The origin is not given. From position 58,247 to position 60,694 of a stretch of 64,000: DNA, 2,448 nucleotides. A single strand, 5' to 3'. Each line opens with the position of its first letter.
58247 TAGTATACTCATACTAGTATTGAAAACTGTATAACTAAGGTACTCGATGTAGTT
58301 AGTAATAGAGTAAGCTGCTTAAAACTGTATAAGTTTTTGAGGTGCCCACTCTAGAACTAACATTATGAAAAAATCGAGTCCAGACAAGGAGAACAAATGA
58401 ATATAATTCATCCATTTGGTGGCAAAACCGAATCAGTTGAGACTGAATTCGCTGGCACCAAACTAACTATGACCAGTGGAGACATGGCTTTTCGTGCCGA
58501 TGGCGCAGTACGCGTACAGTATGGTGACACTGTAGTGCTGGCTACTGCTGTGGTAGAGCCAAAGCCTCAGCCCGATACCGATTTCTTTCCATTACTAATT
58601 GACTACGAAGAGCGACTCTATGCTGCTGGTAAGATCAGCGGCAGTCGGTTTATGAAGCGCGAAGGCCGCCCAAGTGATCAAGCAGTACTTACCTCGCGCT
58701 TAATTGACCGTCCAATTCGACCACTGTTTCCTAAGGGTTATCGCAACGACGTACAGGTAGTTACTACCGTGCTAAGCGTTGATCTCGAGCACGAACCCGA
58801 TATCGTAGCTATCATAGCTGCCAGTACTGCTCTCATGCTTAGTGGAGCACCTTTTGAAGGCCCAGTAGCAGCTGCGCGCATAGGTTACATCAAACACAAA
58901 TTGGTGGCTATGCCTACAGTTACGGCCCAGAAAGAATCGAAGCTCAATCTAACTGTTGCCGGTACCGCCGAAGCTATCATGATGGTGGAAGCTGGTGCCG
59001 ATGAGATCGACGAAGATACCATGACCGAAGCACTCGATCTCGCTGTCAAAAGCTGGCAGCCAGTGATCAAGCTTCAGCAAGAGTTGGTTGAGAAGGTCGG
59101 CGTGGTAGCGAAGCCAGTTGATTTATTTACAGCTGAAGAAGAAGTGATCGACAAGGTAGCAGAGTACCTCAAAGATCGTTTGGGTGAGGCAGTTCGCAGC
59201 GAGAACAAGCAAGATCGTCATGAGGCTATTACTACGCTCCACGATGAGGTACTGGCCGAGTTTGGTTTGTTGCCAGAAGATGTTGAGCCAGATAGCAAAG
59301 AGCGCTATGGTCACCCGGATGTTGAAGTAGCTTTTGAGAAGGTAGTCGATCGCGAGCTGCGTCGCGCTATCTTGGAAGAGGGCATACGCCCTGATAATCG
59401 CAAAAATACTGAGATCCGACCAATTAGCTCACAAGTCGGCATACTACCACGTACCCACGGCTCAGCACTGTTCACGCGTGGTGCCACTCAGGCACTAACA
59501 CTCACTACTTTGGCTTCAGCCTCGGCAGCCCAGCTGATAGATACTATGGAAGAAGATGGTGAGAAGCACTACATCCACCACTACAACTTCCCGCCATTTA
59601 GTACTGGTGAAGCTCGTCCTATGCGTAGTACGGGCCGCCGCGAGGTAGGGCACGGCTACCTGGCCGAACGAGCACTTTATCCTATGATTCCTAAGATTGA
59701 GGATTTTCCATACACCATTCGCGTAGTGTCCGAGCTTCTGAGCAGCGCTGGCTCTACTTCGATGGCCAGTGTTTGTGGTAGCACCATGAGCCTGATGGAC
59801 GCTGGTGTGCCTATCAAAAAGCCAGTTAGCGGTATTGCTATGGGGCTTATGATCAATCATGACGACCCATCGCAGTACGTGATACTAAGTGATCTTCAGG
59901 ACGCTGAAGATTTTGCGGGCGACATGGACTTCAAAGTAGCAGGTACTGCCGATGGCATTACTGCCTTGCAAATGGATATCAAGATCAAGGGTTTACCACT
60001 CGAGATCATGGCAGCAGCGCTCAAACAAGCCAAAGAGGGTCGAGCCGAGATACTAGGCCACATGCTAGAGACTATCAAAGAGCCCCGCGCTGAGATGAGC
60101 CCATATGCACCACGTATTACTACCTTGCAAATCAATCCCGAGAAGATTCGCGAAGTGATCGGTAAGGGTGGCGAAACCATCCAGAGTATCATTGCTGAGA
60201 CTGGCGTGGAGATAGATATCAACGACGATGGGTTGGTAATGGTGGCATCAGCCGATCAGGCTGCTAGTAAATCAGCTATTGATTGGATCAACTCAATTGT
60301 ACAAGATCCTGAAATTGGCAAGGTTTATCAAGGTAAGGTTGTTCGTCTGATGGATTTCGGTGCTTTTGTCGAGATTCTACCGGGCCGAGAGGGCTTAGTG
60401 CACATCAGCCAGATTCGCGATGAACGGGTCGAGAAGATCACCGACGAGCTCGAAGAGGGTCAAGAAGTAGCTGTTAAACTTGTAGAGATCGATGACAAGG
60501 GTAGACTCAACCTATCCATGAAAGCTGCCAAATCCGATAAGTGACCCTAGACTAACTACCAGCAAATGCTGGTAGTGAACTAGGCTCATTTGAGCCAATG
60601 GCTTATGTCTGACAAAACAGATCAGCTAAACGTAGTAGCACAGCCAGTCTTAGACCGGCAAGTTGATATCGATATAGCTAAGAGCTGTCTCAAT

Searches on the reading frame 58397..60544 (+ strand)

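Call 87: search_protein_families(library=pfam, proteins=[L122:5313-5849:-, L122:6087-6245:+, L122:6392-6619:+], max_evalue=0.1)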
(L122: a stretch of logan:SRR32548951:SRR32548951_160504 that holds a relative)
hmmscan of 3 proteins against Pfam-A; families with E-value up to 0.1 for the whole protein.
L122:5313-5849:- (178 aa): 1 family
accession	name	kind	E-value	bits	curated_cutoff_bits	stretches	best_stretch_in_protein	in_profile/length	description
PF07173.17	GRDP-like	-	0.0014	19.7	22.7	1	44-103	79-143/143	Glycine-rich domain-containing protein-like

L122:6087-6245:+ (52 aa): 0 families

L122:6392-6619:+ (75 aa): 0 families

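Call 88: search_protein_families(library=padloc, proteins=[L122:5313-5849:-, L122:6087-6245:+, L122:6392-6619:+], max_evalue=0.1)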
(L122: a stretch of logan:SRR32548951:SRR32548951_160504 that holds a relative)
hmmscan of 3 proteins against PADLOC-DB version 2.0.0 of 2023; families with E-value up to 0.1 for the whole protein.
L122:5313-5849:- (178 aa): 0 families

L122:6087-6245:+ (52 aa): 0 families

L122:6392-6619:+ (75 aa): 0 families
